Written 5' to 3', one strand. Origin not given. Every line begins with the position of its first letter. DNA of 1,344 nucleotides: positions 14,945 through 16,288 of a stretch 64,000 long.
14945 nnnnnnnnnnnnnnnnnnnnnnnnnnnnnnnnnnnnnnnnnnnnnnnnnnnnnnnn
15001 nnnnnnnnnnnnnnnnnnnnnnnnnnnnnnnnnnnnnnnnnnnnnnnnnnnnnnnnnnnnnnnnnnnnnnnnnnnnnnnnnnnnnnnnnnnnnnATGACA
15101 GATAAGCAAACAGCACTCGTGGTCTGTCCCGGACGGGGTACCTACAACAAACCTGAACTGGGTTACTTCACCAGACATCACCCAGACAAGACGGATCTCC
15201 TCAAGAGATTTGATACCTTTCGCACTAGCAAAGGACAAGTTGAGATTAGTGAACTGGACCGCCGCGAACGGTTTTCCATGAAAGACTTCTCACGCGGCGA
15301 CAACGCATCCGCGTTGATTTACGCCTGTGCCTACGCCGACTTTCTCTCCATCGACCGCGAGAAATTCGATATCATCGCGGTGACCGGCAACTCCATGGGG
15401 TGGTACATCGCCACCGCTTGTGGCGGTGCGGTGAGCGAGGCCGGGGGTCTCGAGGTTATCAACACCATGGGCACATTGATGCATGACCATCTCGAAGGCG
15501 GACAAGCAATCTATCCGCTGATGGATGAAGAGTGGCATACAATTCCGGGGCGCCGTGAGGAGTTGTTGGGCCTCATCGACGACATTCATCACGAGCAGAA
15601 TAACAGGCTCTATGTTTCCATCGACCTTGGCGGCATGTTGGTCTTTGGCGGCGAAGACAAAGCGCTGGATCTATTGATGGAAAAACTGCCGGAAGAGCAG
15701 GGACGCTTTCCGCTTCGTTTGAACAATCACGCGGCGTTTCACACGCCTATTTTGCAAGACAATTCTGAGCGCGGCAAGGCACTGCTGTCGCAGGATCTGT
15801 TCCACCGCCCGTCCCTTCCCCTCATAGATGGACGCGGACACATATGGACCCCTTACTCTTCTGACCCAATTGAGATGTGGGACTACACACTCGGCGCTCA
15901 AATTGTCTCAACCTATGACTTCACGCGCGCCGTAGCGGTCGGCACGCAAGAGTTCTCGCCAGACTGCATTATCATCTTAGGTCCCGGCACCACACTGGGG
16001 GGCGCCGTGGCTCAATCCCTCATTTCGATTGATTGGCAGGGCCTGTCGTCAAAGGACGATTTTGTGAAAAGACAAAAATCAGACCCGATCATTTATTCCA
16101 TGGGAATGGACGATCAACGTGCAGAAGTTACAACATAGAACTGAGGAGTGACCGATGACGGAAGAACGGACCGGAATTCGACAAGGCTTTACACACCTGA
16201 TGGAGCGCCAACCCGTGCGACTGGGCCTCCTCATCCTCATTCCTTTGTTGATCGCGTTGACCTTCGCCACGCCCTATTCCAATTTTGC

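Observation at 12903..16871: Translationally coupled fused-E1 (TPP) dehydrogenase + FabD-like acyltransferase, followed by a CPBP intramembrane protease, with no E2/E3 partners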

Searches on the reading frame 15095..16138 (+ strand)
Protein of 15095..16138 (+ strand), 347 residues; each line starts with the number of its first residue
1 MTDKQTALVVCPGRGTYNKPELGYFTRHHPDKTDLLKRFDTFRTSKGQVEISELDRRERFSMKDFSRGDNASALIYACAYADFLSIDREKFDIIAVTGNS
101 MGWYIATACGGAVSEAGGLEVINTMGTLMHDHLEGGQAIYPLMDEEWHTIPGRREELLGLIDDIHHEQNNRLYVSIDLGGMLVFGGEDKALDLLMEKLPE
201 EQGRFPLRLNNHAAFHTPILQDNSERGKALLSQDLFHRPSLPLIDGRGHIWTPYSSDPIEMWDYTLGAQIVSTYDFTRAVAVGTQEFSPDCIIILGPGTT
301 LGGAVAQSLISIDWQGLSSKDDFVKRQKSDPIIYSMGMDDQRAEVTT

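Call 3: search_protein_families(library=pfam, proteins=[window:15095-16138:+])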
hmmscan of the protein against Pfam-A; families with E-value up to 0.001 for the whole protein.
window:15095-16138:+ (347 aa): 0 families

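Call 4: search_protein_families(library=ncbifam, proteins=[window:15095-16138:+])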
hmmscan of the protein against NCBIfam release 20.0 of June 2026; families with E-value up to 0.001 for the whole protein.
window:15095-16138:+ (347 aa): 3 families
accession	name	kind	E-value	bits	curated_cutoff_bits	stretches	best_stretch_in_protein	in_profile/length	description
TIGR03131.1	malonate_mdcH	equivalog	2e-10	40.6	297.9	1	61-305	45-272/297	malonate decarboxylase subunit epsilon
TIGR00128.1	fabD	equivalog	4.5e-07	29.6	260.9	1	75-304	65-282/290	ACP S-malonyltransferase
NF045894.1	PKS_plus_SDR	equivalog_domain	0.00034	18.3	1740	1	66-282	590-789/1515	type I polyketide synthase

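Call 5: find_homologous_proteins(query=window:15095-16138:+)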
Query window:15095-16138:+ (347 aa): 6024 proteins with E <= 0.001 among 8000 candidates; the best 120 are listed.
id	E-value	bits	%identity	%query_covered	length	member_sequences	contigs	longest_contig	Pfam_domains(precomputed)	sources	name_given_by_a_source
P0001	8.7e-237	803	100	100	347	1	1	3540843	-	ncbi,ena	-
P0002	6.9e-204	695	85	100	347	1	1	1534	-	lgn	-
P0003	2.4e-146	505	63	99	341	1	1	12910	-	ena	-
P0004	2.8e-146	505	64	99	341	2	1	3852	-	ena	-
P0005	7.5e-146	504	63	99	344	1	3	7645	-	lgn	-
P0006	2.8e-144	499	62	99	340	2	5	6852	-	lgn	-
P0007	1.3e-143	496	62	99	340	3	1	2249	-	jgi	-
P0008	3.6e-143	495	60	99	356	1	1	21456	-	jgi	-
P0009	1.3e-141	490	61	99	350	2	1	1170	-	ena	-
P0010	2.5e-141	489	61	98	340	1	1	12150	-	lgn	-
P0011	3.6e-141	488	62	99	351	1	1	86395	-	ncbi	-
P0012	6.9e-141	487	62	98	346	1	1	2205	-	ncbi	ncbi:MAG: hypothetical protein ACE5DS_06695 [Kiloniellaceae bacterium]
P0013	9.4e-141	487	62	99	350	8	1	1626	-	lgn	-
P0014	1.3e-140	487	63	99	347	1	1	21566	-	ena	-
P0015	1.6e-140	486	63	99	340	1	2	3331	-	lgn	-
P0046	5.5e-137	475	60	98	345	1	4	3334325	-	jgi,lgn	-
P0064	5.4e-136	471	60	99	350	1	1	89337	-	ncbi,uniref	ncbi:MAG: ACP S-malonyltransferase [Marinobacter sp.]|uniref:ACP S-malonyltransferase n=1 Tax=Marino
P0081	7.2e-135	468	58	99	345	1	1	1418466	-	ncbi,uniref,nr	ncbi:ACP S-malonyltransferase [Nitratireductor sp. XY-223]|uniref:ACP S-malonyltransferase n=1 Tax=N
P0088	2.3e-134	466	57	99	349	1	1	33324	-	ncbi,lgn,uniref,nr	ncbi:ACP S-malonyltransferase [Spartinivicinus poritis]|uniref:[acyl-carrier-protein] S-malonyltrans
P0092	5.0e-134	465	59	99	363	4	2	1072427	-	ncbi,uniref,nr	ncbi:ACP S-malonyltransferase [Amphritea balenae]|uniref:[acyl-carrier-protein] S-malonyltransferase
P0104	2.9e-133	462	59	99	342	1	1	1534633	-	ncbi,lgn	ncbi:MAG: ACP S-malonyltransferase [Litorimonas sp.]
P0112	7.9e-133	461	58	97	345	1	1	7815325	-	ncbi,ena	-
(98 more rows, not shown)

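Call 7: find_encoding_contigs(protein=P0001, flank=10000, max_places=3)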
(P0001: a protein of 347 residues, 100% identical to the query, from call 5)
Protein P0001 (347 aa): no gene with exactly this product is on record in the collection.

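Call 8: find_related_loci(query=window:15095-16138:+, collection=genome_contigs, flank=10000)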
Query window:15095-16138:+ (347 aa) in genome_contigs; peptide patterns used: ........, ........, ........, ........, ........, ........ (x = any residue, [..] = any of these).
58 stretches matched a pattern; 2 encode a relative of the query (tblastn E <= 1e-3); 2 distinct loci.
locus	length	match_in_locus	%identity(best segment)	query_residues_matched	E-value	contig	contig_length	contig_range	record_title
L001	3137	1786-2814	62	4-346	1e-149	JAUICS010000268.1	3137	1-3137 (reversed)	MAG: Alphaproteobacteria bacterium isolate 7_bin.41 NODE_28997_length_3137_cov_0.727907, whole genome shotgun sequence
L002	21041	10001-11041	52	1-346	2e-115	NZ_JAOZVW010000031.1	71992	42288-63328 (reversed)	MAG: Sphingopyxis sp. isolate bin C_3_2 C_3_3_168_length_71992_cov_15, whole genome shotgun sequence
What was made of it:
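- Tried and rejected: Single-protein genome scan (call 8).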

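Call 9: find_encoding_contigs(protein=P0081, flank=10000, max_places=1)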
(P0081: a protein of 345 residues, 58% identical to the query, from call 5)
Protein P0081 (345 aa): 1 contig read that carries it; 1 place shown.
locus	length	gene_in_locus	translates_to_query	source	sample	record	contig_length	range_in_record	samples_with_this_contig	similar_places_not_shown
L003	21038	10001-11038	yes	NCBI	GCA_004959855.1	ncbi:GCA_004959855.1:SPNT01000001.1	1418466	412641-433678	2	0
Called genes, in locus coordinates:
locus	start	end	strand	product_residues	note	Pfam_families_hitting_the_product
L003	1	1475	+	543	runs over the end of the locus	PF04616:Glyco_hydro_43, PF17851:GH43_C2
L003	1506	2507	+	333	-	PF00005:ABC_tran, PF02463:SMC_N (faint), PF13304:AAA_21 (faint), PF08402:TOBE_2, PF03459:TOBE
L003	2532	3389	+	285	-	PF01073:3Beta_HSD, PF01370:Epimerase, PF04321:RmlD_sub_bind, PF13460:NAD_binding_10, PF16363:GDP_Man_Dehyd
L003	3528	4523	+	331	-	PF17396:DUF1611_N, PF07755:DUF1611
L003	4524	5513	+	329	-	PF02746:MR_MLE_N, PF13378:MR_MLE_C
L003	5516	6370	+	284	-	PF01063:Aminotran_4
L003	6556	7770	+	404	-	PF02771:Acyl-CoA_dh_N, PF02770:Acyl-CoA_dh_M, PF00441:Acyl-CoA_dh_1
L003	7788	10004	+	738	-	PF00676:E1_dh, PF02779:Transket_pyr, PF02780:Transketolase_C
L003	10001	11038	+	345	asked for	-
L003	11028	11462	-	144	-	PF12802:MarR_2 (weak), PF13404:HTH_AsnC-type, PF13412:HTH_24, PF01047:MarR (weak), PF08279:HTH_11 (weak), PF01037:AsnC_trans_reg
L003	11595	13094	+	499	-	PF00171:Aldedh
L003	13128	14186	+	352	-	PF03435:Sacchrp_dh_NADP, PF16653:Sacchrp_dh_C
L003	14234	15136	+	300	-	PF00126:HTH_1, PF03466:LysR_substrate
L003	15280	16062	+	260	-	-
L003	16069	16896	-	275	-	PF01116:F_bP_aldolase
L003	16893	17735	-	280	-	PF04962:KduI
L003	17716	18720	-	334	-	PF00294:PfkB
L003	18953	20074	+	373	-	PF01408:GFO_IDH_MocA, PF22725:GFO_IDH_MocA_C3, PF02894:GFO_IDH_MocA_C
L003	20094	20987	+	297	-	PF01261:AP_endonuc_2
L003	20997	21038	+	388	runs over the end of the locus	PF01408:GFO_IDH_MocA, PF02894:GFO_IDH_MocA_C, PF22725:GFO_IDH_MocA_C3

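Call 10: find_encoding_contigs(protein=P0092, flank=10000, max_places=1)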
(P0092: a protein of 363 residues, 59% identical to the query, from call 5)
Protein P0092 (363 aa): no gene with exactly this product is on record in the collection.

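Call 11: find_encoding_contigs(protein=P0064, flank=10000, max_places=1)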
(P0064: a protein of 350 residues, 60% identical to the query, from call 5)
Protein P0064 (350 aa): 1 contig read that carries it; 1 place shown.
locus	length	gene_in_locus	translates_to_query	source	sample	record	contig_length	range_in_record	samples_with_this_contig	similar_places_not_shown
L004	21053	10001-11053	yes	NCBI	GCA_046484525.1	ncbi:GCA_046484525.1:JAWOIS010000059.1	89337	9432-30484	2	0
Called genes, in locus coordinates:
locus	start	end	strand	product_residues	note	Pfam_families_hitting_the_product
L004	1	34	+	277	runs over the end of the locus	PF10118:Metal_hydrol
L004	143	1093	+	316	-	PF02645:DegV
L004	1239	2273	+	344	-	-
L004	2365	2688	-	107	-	PF12797:Fer4_2 (faint), PF12837:Fer4_6 (faint), PF13237:Fer4_10 (faint), PF13183:Fer4_8 (faint), PF12838:Fer4_7 (weak), PF13484:Fer4_16 (faint), PF00037:Fer4 (weak), PF11953:DUF3470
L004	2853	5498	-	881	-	PF01624:MutS_I, PF05188:MutS_II, PF05192:MutS_III, PF05190:MutS_IV, PF00488:MutS_V, PF27441:MutS_C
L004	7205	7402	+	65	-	PF00202:Aminotran_3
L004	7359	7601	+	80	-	PF00202:Aminotran_3 (weak)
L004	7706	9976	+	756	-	PF00676:E1_dh, PF02779:Transket_pyr, PF02780:Transketolase_C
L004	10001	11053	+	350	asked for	-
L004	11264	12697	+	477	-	PF00364:Biotin_lipoyl, PF25917:BSH_RND (faint), PF25973:BSH_CzcB (faint), PF25984:BSH_YknX (faint), PF00364:Biotin_lipoyl, PF00198:2-oxoacid_dh (faint)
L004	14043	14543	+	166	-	PF02464:CinA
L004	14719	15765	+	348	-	PF00154:RecA_N, PF08423:Rad51, PF06745:ATPase (weak), PF27531:MT3502_N (weak), PF01637:ATPase_2 (faint), PF21096:RecA_C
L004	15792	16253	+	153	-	-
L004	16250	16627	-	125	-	PF07238:PilZ (weak)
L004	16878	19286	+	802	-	PF20437:LonC_helical, PF13654:AAA_32, PF20436:LonB_AAA-LID, PF05362:Lon_C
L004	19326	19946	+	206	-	PF00072:Response_reg, PF00196:GerE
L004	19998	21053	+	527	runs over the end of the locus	PF00072:Response_reg, PF00989:PAS, PF08448:PAS_4, PF13426:PAS_9, PF00512:HisKA, PF02518:HATPase_c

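Call 12: find_encoding_contigs(protein=P0088, flank=10000, max_places=1)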
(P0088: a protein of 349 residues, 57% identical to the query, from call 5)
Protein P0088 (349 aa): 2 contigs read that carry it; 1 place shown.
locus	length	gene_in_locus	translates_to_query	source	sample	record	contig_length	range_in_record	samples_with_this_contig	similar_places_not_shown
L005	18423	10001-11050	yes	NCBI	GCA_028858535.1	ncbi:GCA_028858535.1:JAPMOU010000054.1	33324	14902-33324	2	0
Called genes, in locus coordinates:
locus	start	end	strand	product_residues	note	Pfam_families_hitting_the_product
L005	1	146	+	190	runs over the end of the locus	PF01965:DJ-1_PfpI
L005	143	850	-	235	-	PF00691:OmpA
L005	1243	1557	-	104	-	PF08755:YccV-like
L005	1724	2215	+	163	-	PF10003:DUF2244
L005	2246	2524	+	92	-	PF04456:DUF503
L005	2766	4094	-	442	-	PF13583:Reprolysin_4, PF13688:Reprolysin_5, PF13582:Reprolysin_3, PF02018:CBM_4_9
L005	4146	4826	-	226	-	PF27177:BamI_lipocalin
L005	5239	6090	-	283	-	PF00126:HTH_1, PF03466:LysR_substrate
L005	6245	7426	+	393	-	PF02771:Acyl-CoA_dh_N, PF02770:Acyl-CoA_dh_M, PF00441:Acyl-CoA_dh_1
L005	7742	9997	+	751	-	PF00676:E1_dh, PF02779:Transket_pyr, PF02780:Transketolase_C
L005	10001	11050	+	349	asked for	-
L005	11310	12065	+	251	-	PF01327:Pep_deformylase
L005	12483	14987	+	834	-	-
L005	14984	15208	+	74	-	-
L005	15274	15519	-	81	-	PF04226:Transgly_assoc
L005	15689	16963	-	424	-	PF00388:PI-PLC-X (weak), PF26178:Rv2075c_cat (weak)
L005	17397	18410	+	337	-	PF03573:OprD (weak)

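Call 13: find_encoding_contigs(protein=P0104, flank=10000, max_places=1)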
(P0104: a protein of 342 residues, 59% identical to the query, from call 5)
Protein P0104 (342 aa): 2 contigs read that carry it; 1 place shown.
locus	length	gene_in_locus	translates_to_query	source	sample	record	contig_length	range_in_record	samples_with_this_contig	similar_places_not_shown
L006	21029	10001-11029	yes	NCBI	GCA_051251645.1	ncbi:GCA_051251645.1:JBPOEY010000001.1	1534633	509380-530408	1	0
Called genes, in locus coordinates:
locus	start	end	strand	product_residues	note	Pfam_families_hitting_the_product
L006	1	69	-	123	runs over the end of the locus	-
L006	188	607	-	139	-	PF12680:SnoaL_2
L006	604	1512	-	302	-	PF03279:Lip_A_acyltrans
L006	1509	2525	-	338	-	PF02606:LpxK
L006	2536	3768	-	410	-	PF04413:Glycos_transf_N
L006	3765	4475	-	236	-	PF04028:DUF374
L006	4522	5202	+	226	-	-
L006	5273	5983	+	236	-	PF01965:DJ-1_PfpI, PF17124:ThiJ_like (weak)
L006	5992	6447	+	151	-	PF00903:Glyoxalase, PF13669:Glyoxalase_4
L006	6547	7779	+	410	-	PF02771:Acyl-CoA_dh_N, PF02770:Acyl-CoA_dh_M, PF00441:Acyl-CoA_dh_1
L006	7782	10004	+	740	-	PF00676:E1_dh, PF02779:Transket_pyr, PF02780:Transketolase_C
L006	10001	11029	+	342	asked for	-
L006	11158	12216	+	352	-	PF03435:Sacchrp_dh_NADP, PF16653:Sacchrp_dh_C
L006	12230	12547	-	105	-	-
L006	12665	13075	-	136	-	-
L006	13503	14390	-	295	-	PF00763:THF_DHG_CYH, PF02882:THF_DHG_CYH_C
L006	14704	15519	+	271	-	PF11356:T2SSC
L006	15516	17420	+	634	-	PF21305:type_II_gspD_N0, PF03958:Secretin_N, PF00263:Secretin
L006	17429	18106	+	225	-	PF01203:T2SSN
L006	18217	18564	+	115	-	-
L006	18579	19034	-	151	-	PF01478:Peptidase_A24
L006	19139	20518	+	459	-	PF03448:MgtE_N, PF00571:CBS, PF01769:MgtE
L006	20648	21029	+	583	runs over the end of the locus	PF00959:Phage_lysozyme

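Call 14: find_encoding_contigs(protein=P0112, flank=10000, max_places=1)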
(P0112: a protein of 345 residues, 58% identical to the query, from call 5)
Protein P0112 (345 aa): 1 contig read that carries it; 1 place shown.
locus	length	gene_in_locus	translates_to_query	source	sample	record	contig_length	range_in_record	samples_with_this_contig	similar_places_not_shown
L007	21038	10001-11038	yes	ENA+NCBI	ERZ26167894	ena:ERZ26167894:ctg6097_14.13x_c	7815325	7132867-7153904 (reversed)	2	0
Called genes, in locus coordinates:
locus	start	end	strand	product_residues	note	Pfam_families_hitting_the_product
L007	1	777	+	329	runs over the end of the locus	PF02746:MR_MLE_N, PF13378:MR_MLE_C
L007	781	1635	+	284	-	PF01063:Aminotran_4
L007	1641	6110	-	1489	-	PF13426:PAS_9 (weak), PF08447:PAS_3 (weak), PF08448:PAS_4, PF12860:PAS_7, PF08447:PAS_3, PF08448:PAS_4, PF02518:HATPase_c, PF00072:Response_reg, +3 more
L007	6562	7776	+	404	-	PF02771:Acyl-CoA_dh_N, PF02770:Acyl-CoA_dh_M, PF00441:Acyl-CoA_dh_1, PF08028:Acyl-CoA_dh_2 (faint)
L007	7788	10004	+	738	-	PF00676:E1_dh, PF02779:Transket_pyr, PF02780:Transketolase_C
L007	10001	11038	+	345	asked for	-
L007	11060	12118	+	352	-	PF02826:2-Hacid_dh_C (weak), PF03435:Sacchrp_dh_NADP, PF16653:Sacchrp_dh_C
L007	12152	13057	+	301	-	PF00126:HTH_1, PF03466:LysR_substrate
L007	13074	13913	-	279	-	PF01116:F_bP_aldolase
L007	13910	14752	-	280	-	PF04962:KduI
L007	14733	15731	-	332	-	PF00294:PfkB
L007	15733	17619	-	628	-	PF02776:TPP_enzyme_N, PF00205:TPP_enzyme_M, PF02775:TPP_enzyme_C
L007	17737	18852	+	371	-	PF01408:GFO_IDH_MocA, PF22725:GFO_IDH_MocA_C3, PF02894:GFO_IDH_MocA_C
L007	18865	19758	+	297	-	PF01261:AP_endonuc_2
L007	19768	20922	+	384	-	PF01408:GFO_IDH_MocA, PF22725:GFO_IDH_MocA_C3, PF02894:GFO_IDH_MocA_C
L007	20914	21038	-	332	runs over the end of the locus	PF00356:LacI, PF00532:Peripla_BP_1, PF13407:Peripla_BP_4, PF13377:Peripla_BP_3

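Call 15: find_encoding_contigs(protein=P0046, flank=10000, max_places=1)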
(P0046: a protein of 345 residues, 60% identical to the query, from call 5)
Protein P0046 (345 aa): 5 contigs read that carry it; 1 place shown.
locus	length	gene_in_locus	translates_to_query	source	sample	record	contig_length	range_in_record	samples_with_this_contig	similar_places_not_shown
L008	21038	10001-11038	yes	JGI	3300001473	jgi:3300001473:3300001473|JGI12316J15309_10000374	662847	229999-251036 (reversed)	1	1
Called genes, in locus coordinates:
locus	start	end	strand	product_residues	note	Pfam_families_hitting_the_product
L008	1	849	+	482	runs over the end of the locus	PF00370:FGGY_N, PF02782:FGGY_C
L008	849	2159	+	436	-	PF01261:AP_endonuc_2 (weak), PF27526:XylA2_C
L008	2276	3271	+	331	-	PF17396:DUF1611_N, PF07755:DUF1611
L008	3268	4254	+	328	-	PF02746:MR_MLE_N, PF13378:MR_MLE_C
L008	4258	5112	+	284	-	PF01063:Aminotran_4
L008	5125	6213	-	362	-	PF14378:PAP2_3, PF01569:PAP2 (weak)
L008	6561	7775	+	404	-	PF02771:Acyl-CoA_dh_N, PF02770:Acyl-CoA_dh_M, PF00441:Acyl-CoA_dh_1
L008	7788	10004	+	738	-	PF00676:E1_dh, PF02779:Transket_pyr, PF02780:Transketolase_C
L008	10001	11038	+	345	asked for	-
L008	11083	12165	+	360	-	PF03435:Sacchrp_dh_NADP, PF16653:Sacchrp_dh_C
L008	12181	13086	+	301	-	PF00126:HTH_1, PF03466:LysR_substrate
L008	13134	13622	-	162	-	PF00383:dCMP_cyt_deam_1, PF14437:MafB19-deam, PF14439:Bd3614-deam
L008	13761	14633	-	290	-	PF00126:HTH_1, PF03466:LysR_substrate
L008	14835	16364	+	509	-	PF00496:SBP_bac_5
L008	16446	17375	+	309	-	PF19300:BPD_transp_1_N, PF00528:BPD_transp_1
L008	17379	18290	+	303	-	PF12911:OppC_N, PF00528:BPD_transp_1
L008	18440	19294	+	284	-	PF00005:ABC_tran, PF08352:oligo_HPY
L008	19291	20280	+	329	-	PF00005:ABC_tran, PF13304:AAA_21 (faint), PF08352:oligo_HPY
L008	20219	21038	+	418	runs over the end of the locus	PF07719:TPR_2 (faint), PF13432:TPR_16 (weak), PF14559:TPR_19 (weak)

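Call 24: search_solved_structures(query=window:15095-16138:+, max_evalue=1, show_alignments=3)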
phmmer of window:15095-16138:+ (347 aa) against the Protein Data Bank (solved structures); distinct sequences matched with E-value up to 1: 13.
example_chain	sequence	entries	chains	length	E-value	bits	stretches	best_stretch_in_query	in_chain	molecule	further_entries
5ypv_A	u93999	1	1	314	9e-05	24.9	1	96-310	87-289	Malonyl CoA-acyl carrier protein transacylase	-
3k89_A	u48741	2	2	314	0.00028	23.2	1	95-320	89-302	Malonyl CoA-ACP transacylase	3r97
3hjv_A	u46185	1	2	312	0.00049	22.4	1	96-308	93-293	Malonyl Coa-acyl carrier protein transacylase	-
5dz6_A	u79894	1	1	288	0.0015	20.9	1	75-305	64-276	Polyketide biosynthesis malonyl CoA-acyl carrier protein transacylase PksC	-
6iyo_A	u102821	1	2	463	0.015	17.5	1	67-246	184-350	Type I modular polyketide synthase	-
3im8_A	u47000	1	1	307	0.027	16.7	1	91-306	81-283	Malonyl acyl carrier protein transacylase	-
3ptw_A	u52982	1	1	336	0.032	16.5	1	97-306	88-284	Malonyl CoA-acyl carrier protein transacylase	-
8avz_A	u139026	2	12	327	0.064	15.5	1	163-246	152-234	Polyketide biosynthesis acyltransferase homolog PksD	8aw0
3qat_A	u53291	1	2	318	0.075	15.3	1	93-245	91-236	Malonyl CoA-acyl carrier protein transacylase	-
5dz7_A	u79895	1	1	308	0.11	14.7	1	77-305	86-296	Polyketide biosynthesis protein PksE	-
4mz0_A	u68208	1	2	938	0.15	14.3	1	33-145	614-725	CurL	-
6smd_B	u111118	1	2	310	0.22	13.7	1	96-305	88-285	Malonyl CoA-acyl carrier protein transacylase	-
7ahb_A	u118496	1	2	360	0.4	12.9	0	95-244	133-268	Phthiocerol synthesis polyketide synthase type I PpsC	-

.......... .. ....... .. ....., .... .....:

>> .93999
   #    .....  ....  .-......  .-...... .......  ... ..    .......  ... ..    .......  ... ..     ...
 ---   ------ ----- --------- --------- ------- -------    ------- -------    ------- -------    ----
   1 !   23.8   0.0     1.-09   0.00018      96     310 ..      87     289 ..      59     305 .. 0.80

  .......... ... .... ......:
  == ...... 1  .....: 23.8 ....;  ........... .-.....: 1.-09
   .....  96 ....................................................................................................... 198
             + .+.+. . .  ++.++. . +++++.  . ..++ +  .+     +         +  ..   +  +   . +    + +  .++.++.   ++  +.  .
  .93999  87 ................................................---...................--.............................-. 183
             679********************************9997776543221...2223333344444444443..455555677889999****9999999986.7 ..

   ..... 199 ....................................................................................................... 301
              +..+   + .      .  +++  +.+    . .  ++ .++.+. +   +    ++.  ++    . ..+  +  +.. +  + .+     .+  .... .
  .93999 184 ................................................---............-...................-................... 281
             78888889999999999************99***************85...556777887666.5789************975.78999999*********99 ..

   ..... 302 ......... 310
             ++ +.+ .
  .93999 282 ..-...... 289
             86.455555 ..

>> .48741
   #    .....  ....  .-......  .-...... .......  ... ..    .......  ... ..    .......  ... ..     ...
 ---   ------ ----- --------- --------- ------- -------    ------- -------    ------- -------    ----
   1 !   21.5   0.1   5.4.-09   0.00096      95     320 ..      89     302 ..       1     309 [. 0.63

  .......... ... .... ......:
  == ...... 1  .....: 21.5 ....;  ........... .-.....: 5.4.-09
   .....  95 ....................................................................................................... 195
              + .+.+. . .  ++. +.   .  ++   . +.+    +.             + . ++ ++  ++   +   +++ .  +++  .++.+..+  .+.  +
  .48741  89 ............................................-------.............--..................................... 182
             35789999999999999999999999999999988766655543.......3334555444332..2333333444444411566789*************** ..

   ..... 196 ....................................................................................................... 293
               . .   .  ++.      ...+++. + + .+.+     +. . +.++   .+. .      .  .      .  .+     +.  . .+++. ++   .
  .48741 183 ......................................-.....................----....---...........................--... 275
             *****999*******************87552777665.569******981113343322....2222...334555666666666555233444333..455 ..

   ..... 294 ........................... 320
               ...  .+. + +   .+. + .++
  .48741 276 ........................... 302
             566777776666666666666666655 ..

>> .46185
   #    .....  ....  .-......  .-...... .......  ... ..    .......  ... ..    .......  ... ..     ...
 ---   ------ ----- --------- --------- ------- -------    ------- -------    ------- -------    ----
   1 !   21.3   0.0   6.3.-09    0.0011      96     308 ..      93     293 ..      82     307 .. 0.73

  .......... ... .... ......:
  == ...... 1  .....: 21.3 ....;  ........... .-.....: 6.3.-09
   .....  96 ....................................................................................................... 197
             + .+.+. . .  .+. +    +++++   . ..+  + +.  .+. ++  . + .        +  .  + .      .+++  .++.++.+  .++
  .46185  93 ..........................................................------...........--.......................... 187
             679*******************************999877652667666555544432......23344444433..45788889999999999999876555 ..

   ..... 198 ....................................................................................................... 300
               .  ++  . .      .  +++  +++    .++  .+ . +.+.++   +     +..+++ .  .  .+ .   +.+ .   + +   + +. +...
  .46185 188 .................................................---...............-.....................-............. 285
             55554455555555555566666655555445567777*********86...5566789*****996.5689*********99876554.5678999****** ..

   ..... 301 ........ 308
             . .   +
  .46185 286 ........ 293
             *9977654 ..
